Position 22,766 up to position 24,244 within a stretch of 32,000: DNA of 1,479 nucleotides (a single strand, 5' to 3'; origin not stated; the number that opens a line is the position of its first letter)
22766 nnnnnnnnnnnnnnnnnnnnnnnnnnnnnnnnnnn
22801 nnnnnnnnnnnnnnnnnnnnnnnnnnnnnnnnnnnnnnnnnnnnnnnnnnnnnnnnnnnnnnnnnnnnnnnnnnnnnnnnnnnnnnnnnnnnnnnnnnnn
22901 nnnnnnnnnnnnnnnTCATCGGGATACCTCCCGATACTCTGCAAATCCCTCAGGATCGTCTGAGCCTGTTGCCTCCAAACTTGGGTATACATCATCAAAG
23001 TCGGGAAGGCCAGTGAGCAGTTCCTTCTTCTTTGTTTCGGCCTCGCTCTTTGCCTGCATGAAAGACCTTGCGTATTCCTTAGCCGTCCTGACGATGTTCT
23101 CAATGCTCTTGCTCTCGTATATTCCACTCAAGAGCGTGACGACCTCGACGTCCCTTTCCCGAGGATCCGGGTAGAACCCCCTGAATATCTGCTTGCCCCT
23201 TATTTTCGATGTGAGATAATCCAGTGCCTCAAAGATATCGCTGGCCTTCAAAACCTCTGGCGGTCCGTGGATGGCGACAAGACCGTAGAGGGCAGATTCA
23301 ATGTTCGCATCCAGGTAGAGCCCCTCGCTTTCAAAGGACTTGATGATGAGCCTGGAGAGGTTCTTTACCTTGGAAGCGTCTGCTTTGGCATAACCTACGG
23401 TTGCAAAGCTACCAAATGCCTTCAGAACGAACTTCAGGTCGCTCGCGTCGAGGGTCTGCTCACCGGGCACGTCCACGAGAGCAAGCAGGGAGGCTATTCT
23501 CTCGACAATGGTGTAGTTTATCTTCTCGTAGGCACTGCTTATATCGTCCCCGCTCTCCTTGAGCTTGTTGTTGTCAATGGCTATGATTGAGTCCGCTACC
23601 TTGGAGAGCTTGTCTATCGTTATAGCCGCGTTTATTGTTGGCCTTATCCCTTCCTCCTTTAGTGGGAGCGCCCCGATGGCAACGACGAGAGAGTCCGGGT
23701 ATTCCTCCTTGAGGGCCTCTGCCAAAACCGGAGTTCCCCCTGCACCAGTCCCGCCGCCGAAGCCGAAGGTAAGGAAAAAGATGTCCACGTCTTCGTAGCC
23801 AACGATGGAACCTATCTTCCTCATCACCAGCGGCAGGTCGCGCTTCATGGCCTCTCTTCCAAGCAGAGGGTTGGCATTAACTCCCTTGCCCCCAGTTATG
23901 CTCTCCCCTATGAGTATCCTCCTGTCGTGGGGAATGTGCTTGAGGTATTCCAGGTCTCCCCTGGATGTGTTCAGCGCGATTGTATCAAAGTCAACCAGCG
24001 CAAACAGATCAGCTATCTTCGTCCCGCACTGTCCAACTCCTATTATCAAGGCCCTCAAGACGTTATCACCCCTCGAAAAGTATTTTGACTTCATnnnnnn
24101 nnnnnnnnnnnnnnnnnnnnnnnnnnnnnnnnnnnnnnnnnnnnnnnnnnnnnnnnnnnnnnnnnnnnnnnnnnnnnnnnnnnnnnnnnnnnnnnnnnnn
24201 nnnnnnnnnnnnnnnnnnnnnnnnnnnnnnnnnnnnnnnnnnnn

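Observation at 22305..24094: The GTPase has tubulin-like rather than FtsZ-like loops and is start/stop-overlapped with a TM-hairpin protein (candidate membrane tether)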

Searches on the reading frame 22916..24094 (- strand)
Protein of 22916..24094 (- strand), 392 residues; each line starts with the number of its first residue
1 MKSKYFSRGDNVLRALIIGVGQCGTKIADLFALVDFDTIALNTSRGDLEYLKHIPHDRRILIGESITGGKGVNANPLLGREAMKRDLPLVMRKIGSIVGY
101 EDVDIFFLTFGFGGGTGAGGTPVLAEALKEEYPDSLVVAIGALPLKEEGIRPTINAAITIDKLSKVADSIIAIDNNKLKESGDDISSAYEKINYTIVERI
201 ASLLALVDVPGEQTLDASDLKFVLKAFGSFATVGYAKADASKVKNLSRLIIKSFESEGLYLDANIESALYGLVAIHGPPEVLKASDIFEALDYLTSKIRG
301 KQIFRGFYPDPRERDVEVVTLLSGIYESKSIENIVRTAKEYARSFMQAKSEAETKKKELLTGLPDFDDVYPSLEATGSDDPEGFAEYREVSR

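Call 4: search_protein_families(library=pfam, proteins=[window:22916-24094:-], max_evalue=0.1)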
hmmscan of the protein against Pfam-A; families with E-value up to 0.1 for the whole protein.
window:22916-24094:- (392 aa): 2 families
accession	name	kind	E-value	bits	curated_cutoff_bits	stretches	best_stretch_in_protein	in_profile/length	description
PF00091.31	Tubulin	-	8.9e-30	104.8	33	1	16-181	3-188/190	Tubulin/FtsZ family, GTPase domain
PF21011.2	CetZ_C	-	9e-17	61.5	21.6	2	258-340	99-180/180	Tubulin-like CetZ, C-terminal domain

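Call 5: search_protein_families(library=ncbifam, proteins=[window:22916-24094:-], max_evalue=0.01)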
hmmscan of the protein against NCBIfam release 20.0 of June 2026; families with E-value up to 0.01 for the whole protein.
window:22916-24094:- (392 aa): 1 family
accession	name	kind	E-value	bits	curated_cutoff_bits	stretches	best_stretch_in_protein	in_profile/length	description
TIGR00065.1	ftsZ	equivalog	1.7e-35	123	295.2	1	16-299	21-296/353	cell division protein FtsZ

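Call 7: search_solved_structures(query=window:22916-24094:-, max_evalue=0.001, show_alignments=2)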
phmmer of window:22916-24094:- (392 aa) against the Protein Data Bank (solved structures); distinct sequences matched with E-value up to 0.001: 207 (the best 60 are shown).
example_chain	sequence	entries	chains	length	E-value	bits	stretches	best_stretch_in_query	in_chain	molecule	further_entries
4b46_A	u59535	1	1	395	1.8e-40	142.4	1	15-246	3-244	CELL DIVISION PROTEIN FTSZ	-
4b45_A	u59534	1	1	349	7.7e-34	120.6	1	14-341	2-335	CELL DIVISION PROTEIN FTSZ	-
3zid_A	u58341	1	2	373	1.3e-31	113.2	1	36-370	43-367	TUBULIN/FTSZ, GTPASE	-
9v7v_A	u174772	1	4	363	7.9e-28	100.8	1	14-333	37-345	Cell division protein FtsZ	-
1w58_1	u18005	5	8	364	1.3e-24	90.2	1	17-326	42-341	CELL DIVISION PROTEIN FTSZ HOMOLOG 1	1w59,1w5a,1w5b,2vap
1fsz_A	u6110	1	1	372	1.3e-24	90.2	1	17-326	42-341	FTSZ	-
1w5e_A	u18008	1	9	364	1.4e-24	90.1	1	17-326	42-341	FTSZ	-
2r6r_1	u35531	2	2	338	3.1e-24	89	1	14-323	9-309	Cell division protein ftsZ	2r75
22hr_A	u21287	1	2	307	2.3e-20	76.2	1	16-322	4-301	Cell division protein FtsZ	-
22hq_A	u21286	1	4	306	2.4e-20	76.2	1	16-322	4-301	Cell division protein FtsZ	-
4dxd_A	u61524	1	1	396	4.8e-20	75.2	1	6-387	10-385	Cell division protein FtsZ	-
3vo8_A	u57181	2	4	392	5.4e-20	75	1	6-387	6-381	Cell division protein FtsZ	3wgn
4m8i_A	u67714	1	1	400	7e-20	74.6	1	6-330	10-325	Cell division protein FtsZ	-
2vaw_A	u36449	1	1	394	1.1e-19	74.1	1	16-313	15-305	CELL DIVISION PROTEIN FTSZ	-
1ofu_A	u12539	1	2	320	4.4e-19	72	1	16-296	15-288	CELL DIVISION PROTEIN FTSZ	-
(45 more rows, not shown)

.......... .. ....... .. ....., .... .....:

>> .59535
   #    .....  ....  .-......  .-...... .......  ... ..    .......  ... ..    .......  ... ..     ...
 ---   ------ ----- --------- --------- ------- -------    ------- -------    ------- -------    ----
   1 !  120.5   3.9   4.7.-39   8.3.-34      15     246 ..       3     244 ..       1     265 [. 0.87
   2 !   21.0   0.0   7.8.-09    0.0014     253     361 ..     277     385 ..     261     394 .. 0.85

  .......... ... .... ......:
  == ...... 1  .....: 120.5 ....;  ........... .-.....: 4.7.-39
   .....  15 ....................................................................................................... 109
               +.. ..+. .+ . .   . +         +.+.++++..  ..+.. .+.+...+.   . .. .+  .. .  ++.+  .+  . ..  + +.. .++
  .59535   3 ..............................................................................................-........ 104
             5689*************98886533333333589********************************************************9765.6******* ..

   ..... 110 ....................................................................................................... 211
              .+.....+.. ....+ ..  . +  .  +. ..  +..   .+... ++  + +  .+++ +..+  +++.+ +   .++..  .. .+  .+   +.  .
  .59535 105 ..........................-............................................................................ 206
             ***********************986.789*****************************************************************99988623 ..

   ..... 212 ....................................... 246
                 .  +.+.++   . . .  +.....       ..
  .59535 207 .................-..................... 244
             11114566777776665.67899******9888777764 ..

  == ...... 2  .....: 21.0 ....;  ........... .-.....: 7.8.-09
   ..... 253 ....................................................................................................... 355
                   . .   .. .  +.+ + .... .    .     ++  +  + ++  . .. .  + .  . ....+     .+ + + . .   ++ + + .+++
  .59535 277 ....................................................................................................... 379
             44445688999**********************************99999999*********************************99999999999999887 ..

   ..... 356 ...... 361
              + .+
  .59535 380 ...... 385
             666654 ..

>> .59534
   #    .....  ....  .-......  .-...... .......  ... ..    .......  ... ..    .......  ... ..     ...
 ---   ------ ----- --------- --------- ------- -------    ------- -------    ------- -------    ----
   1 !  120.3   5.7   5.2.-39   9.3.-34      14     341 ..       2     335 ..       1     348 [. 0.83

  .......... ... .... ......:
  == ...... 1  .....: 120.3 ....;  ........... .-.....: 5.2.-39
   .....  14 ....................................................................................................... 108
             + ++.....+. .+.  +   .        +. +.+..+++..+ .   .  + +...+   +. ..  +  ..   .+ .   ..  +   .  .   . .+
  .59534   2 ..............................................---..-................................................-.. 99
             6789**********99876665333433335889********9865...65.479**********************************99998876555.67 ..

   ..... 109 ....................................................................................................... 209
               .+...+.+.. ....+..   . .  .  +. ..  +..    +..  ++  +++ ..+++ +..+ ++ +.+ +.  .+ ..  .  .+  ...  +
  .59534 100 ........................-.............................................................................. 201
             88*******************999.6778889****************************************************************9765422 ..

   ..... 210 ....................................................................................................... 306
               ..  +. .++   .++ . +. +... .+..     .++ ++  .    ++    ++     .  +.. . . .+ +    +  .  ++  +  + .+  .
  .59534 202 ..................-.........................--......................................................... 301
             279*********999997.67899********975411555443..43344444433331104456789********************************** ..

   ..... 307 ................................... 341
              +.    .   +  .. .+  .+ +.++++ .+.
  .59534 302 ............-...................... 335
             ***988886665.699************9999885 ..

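Call 8: find_homologous_proteins(query=window:22916-24094:-, max_evalue=1e-10)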
Query window:22916-24094:- (392 aa): 85 proteins with E <= 1e-10 among 8000 candidates.
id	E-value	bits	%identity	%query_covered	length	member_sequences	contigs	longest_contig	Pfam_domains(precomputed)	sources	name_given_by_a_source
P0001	1.4e-215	733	93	92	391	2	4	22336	PF21011.3,PF00091.32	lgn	-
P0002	3.8e-215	732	89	96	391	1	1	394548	PF21011.3,PF00091.32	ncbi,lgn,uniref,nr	ncbi:FtsZ/tubulin family protein [Thermococcus stetteri]|uniref:cell division protein FtsZ n=1 Tax=T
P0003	7.5e-214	728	90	94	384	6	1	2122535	PF21011.3,PF00091.32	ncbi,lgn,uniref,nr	ncbi:cell division protein FtsZ [Thermococcus eurythermalis]|uniref:Tubulin-like protein CetZ n=1 Ta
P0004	1.3e-213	727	92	92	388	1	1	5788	PF21011.3,PF00091.32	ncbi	-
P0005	1.4e-213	727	91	92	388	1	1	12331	PF21011.3,PF00091.32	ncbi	-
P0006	1.6e-213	727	90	94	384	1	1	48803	PF21011.3,PF00091.32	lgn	-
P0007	1.8e-213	727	91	92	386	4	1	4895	PF21011.3,PF00091.32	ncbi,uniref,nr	ncbi:cell division protein FtsZ [Thermococcus sp.]|uniref:cell division protein FtsZ n=1 Tax=Thermoc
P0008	3.0e-213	726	92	92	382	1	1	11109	PF21011.3,PF00091.32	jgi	-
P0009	3.1e-213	726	92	92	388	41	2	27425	PF21011.3,PF00091.32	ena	-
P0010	3.4e-213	726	90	94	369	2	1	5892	PF21011.3,PF00091.32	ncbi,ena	-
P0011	4.1e-213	725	89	94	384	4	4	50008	PF21011.3,PF00091.32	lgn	-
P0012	7.3e-212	721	91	91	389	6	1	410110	PF21011.3,PF00091.32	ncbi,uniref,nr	ncbi:cell division protein FtsZ [Thermococcus sp. MAR1]|uniref:cell division protein FtsZ n=1 Tax=Th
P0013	2.6e-211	719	89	92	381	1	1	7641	PF21011.3,PF00091.32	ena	-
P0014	3.0e-211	719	91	91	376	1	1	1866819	PF21011.3,PF00091.32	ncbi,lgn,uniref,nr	ncbi:FtsZ/tubulin family protein [Thermococcus celer]|uniref:Tubulin-like protein CetZ n=1 Tax=Therm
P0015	1.4e-210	717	86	94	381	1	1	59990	PF21011.3,PF00091.32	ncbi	ncbi:cell division protein FtsZ [Thermococcus sp.]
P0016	1.6e-210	717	87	94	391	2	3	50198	PF21011.3,PF00091.32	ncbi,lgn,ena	ncbi:cell division protein FtsZ [Thermococcus sp.]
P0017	2.5e-210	716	89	92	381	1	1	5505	PF21011.3,PF00091.32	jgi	-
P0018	2.8e-210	716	91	91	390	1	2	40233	PF21011.3,PF00091.32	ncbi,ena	-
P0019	4.7e-210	715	87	97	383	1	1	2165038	PF21011.3,PF00091.32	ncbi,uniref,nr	ncbi:FtsZ/tubulin family protein [Thermococcus aciditolerans]|uniref:Tubulin-like protein CetZ n=1 T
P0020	4.9e-210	715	90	91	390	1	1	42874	PF21011.3,PF00091.32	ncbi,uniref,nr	ncbi:cell division protein FtsZ [Thermococcus celericrescens]|uniref:Tubulin-like protein CetZ n=1 T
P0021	6.9e-210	715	90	91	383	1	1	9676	PF21011.3,PF00091.32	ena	-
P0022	7.0e-210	715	89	92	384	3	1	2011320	PF21011.3,PF00091.32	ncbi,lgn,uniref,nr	ncbi:cell division protein ftsZ-like 3 [Thermococcus sp. 4557]|uniref:cell division protein FtsZ n=1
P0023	9.0e-210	714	90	91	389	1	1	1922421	PF21011.3,PF00091.32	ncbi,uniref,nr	ncbi:FtsZ/tubulin family protein [Thermococcus barossii]|uniref:Tubulin-like protein CetZ n=1 Tax=Th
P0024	9.5e-210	714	89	93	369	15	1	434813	PF21011.3,PF00091.32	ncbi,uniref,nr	ncbi:cell division protein FtsZ [Thermococcus sp. MV11]|uniref:cell division protein FtsZ n=1 Tax=Th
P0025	9.6e-210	714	89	92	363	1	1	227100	PF21011.3,PF00091.32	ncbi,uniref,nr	ncbi:cell division protein FtsZ [Thermococcus sp. CX2]|uniref:cell division protein FtsZ n=1 Tax=The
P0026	1.1e-209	714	90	92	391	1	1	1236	PF21011.3,PF00091.32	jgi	-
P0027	1.2e-209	714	89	92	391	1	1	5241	PF21011.3,PF00091.32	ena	-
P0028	1.8e-209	713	89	92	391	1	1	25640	PF21011.3,PF00091.32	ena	-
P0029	2.1e-209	713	89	92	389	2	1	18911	PF21011.3,PF00091.32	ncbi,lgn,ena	-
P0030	3.7e-209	712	89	92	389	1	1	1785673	PF21011.3,PF00091.32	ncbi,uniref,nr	ncbi:FtsZ/tubulin family protein [Thermococcus pacificus]|uniref:Tubulin-like protein CetZ n=1 Tax=T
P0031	4.4e-209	712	87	94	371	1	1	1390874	PF21011.3,PF00091.32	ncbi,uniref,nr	ncbi:cell division protein FtsZ [Thermococcus sp. M36]|uniref:cell division protein FtsZ n=1 Tax=The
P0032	4.8e-209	712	89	92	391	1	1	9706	PF21011.3,PF00091.32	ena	-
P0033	4.9e-209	712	89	92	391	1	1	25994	PF21011.3,PF00091.32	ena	-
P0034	5.8e-209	712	89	92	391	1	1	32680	PF21011.3,PF00091.32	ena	-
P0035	6.8e-209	711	89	92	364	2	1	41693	PF21011.3,PF00091.32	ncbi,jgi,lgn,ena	-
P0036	7.1e-209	711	89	92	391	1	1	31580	PF21011.3,PF00091.32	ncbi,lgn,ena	-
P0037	8.1e-209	711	89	92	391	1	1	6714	PF21011.3,PF00091.32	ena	-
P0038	8.9e-209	711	86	94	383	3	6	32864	PF21011.3,PF00091.32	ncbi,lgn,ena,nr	ncbi:MAG TPA: cell division protein FtsZ [Thermococcus sp.]|nr:cell division protein FtsZ [Thermococ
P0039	9.0e-209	711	89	91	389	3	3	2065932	PF21011.3,PF00091.32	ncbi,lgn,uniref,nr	ncbi:FtsZ/tubulin family protein [Thermococcus thioreducens]|uniref:Tubulin-like protein CetZ n=1 Ta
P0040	1.4e-208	710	90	91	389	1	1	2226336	PF21011.3,PF00091.32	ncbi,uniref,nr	ncbi:cell division protein FtsZ [Thermococcus indicus]|uniref:Tubulin-like protein CetZ n=1 Tax=Ther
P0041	2.0e-208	710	86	95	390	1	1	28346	PF21011.3,PF00091.32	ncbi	ncbi:cell division protein FtsZ [Thermococcus sp.]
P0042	2.9e-208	709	89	91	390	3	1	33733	PF21011.3,PF00091.32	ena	-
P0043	3.3e-208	709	89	92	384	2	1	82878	PF21011.3,PF00091.32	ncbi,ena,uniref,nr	ncbi:cell division protein FtsZ [Thermococcus sp.]|uniref:cell division protein FtsZ n=1 Tax=Thermoc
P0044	5.7e-208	708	88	92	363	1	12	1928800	PF21011.3,PF00091.32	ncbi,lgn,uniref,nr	ncbi:cell division protein FtsZ [Thermococcus piezophilus]|uniref:Tubulin-like protein CetZ n=1 Tax=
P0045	1.7e-207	707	88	92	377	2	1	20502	PF21011.3,PF00091.32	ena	-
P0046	1.3e-206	704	85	96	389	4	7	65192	PF21011.3,PF00091.32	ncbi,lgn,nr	ncbi:MAG: tubulin-like protein CetZ [Thermococcaceae archaeon]|nr:tubulin-like protein CetZ [Thermoc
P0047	1.7e-206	704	87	92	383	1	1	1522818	PF21011.3,PF00091.32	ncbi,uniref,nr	ncbi:cell division protein FtsZ [Thermococcus sp. P6]|uniref:cell division protein FtsZ n=1 Tax=Ther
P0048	7.1e-206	702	88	92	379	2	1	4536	PF21011.3,PF00091.32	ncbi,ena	-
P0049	8.3e-206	701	85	95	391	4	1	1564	PF21011.3,PF00091.32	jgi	-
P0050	8.7e-206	701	87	92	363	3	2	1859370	PF21011.3,PF00091.32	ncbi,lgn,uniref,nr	ncbi:cell division protein FtsZ [Palaeococcus pacificus DY20341]|uniref:Tubulin-like protein CetZ n=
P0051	7.1e-205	698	87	92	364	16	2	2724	PF21011.3,PF00091.32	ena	-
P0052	3.3e-204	696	87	92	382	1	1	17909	PF21011.3,PF00091.32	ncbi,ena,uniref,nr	ncbi:cell division protein FtsZ [Thermococcus sp.]|uniref:cell division protein FtsZ n=1 Tax=Thermoc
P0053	8.6e-204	695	87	92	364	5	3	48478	PF21011.3,PF00091.32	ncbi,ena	-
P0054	2.2e-203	693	86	92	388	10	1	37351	PF21011.3,PF00091.32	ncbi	-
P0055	2.5e-203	693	87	92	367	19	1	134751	PF21011.3,PF00091.32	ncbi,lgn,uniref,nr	ncbi:cell division protein FtsZ [Thermococcus alcaliphilus]|uniref:cell division protein FtsZ n=1 Ta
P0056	3.6e-203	693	86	92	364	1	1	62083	PF21011.3,PF00091.32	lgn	-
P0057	4.7e-203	692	86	92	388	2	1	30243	PF21011.3,PF00091.32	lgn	-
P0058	1.1e-202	691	86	92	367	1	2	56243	PF21011.3,PF00091.32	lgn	-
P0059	2.2e-202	690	86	92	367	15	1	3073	PF21011.3,PF00091.32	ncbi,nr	ncbi:MAG: cell division protein FtsZ [Thermotogae bacterium]|nr:MAG: cell division protein FtsZ [The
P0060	7.0e-202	688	87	92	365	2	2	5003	PF21011.3,PF00091.32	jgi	-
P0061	7.3e-202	688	86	92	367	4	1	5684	PF21011.3,PF00091.32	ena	-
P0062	9.1e-202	688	88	92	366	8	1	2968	PF21011.3,PF00091.32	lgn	-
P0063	1.1e-201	688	86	92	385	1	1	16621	PF21011.3,PF00091.32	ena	-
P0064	1.2e-201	688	86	92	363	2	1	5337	PF21011.3,PF00091.32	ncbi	-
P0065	6.2e-201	685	85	92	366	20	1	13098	PF21011.3,PF00091.32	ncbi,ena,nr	ncbi:cell division protein FtsZ [Thermococci archaeon]|nr:MAG: cell division protein FtsZ [Thermococ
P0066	6.7e-201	685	86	92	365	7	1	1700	PF21011.3,PF00091.32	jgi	-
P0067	5.1e-200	682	86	91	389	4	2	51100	PF21011.3,PF00091.32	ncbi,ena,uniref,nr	ncbi:cell division protein FtsZ [Thermococcus sp.]|uniref:cell division protein FtsZ n=1 Tax=Thermoc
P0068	6.1e-200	682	86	92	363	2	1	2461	PF21011.3,PF00091.32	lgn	-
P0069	7.1e-200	682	84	93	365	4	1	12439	PF21011.3,PF00091.32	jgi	-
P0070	4.2e-198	676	86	91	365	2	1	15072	PF21011.3,PF00091.32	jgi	-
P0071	9.5e-198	675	85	92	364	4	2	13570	PF21011.3,PF00091.32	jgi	-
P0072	6.4e-197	672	84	92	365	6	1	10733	PF21011.3,PF00091.32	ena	-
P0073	4.2e-196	669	83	93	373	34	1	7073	PF21011.3,PF00091.32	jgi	-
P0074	5.8e-195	666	83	92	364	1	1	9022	PF21011.3,PF00091.32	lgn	-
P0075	5.4e-194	662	82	94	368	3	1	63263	PF21011.3,PF00091.32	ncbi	-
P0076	8.0e-193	659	81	91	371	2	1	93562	PF21011.3,PF00091.32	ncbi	-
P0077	1.1e-191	655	82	91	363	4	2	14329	PF21011.3,PF00091.32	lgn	-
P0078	7.8e-171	586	73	91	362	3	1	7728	PF21011.3,PF00091.32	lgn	-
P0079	4.5e-129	449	98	57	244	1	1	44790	PF21011.3,PF00091.32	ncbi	-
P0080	3.2e-109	384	81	59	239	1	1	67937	PF21011.3,PF00091.32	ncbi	-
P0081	4.3e-37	146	33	81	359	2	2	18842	PF21011.3,PF00091.32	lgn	-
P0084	7.7e-14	70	29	80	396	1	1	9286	PF00091.32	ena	-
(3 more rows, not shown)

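Call 42: find_encoding_contigs(protein=P0078, flank=6000, max_places=2)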
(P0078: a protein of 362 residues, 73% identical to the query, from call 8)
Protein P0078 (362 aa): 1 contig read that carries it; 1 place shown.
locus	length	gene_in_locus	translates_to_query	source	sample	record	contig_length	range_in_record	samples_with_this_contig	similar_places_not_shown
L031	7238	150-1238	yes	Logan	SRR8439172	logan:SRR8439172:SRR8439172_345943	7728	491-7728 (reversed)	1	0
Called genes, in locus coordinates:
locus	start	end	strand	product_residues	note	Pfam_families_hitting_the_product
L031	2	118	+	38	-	?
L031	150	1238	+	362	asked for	PF00091:Tubulin, PF21011:CetZ_C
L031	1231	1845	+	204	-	-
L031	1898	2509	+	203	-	-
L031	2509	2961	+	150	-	-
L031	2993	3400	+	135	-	-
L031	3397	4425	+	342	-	-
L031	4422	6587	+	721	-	-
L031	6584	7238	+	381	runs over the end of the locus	?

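Call 43: find_encoding_contigs(protein=P0050, flank=10000, max_places=1)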
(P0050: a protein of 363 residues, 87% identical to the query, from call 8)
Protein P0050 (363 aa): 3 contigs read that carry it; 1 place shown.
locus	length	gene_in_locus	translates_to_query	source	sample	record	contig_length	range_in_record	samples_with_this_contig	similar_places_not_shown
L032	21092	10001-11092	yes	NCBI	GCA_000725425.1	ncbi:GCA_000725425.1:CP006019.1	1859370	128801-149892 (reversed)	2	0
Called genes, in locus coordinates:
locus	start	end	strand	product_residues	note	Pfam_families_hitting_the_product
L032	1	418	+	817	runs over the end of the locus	PF08351:TmcA_N, PF05127:NAT10_TcmA_helicase, PF13718:GNAT_acetyltr_2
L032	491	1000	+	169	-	PF01936:NYN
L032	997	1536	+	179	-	PF01936:NYN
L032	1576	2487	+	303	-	PF01699:Na_Ca_ex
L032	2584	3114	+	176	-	PF00719:Pyrophosphatase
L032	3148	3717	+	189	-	PF03876:SHS2_Rpb7-N, PF00575:S1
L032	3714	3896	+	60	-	PF06093:Spt4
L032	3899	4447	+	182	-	PF04019:DUF359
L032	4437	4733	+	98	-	PF01282:Ribosomal_S24e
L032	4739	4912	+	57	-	PF01599:Ribosomal_S27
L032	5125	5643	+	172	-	PF01613:Flavin_Reduct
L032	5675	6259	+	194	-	PF01135:PCMT (weak), PF13489:Methyltransf_23 (weak), PF05175:MTS, PF06325:PrmA, PF02475:TRM5-TYW2_MTfase, PF13847:Methyltransf_31, PF08241:Methyltransf_11, PF13649:Methyltransf_25, +1 more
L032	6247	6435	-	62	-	-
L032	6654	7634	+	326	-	PF13353:Fer4_12 (faint), PF04055:Radical_SAM, PF08608:Wyosine_form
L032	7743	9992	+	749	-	PF00432:Prenyltrans (faint), PF13249:SQHop_cyclase_N (faint), PF13243:SQHop_cyclase_C (weak)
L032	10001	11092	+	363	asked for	PF00091:Tubulin, PF21011:CetZ_C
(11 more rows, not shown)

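Call 56: predict_structure(alignment_id=A3)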
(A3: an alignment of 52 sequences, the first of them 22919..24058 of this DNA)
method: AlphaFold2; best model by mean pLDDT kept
length: 380 residues; sequences in the alignment: 52
mean_pLDDT: 88.9   pTM: 0.84
mean pLDDT of the five models: 88.9, 85.3, 75.2, 73.1, 73.1
residues with pLDDT >= 90: 263; 70-90: 86; 50-70: 17; < 50: 14
segments of 3 or more residues with pLDDT < 50: 369-377
pLDDT, mean of each block of 10 residues (from residue 1): 94 98 96 98 98 96 96 98 84 96 97 97 96 91 95 96 86 86 91 69 81 88 94 93 83 90 93 93 89 91 94 91 91 90 88 73 51 45
secondary structure, 60 per line:
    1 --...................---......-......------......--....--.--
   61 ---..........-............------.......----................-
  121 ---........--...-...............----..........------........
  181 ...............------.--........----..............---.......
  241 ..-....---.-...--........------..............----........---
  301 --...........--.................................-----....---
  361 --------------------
elements in order: E3-8 H9-21 E25-30 H33-37 E47-49 H52-55 H64-73 H75-86 E93-99 H104-119 E124-131 H138-152 E157-162 H163-166 H173-195 H205-212 E217-227 H234-242 E258-265 H272-285 E290-297 E303-313 H317-348 H354-357
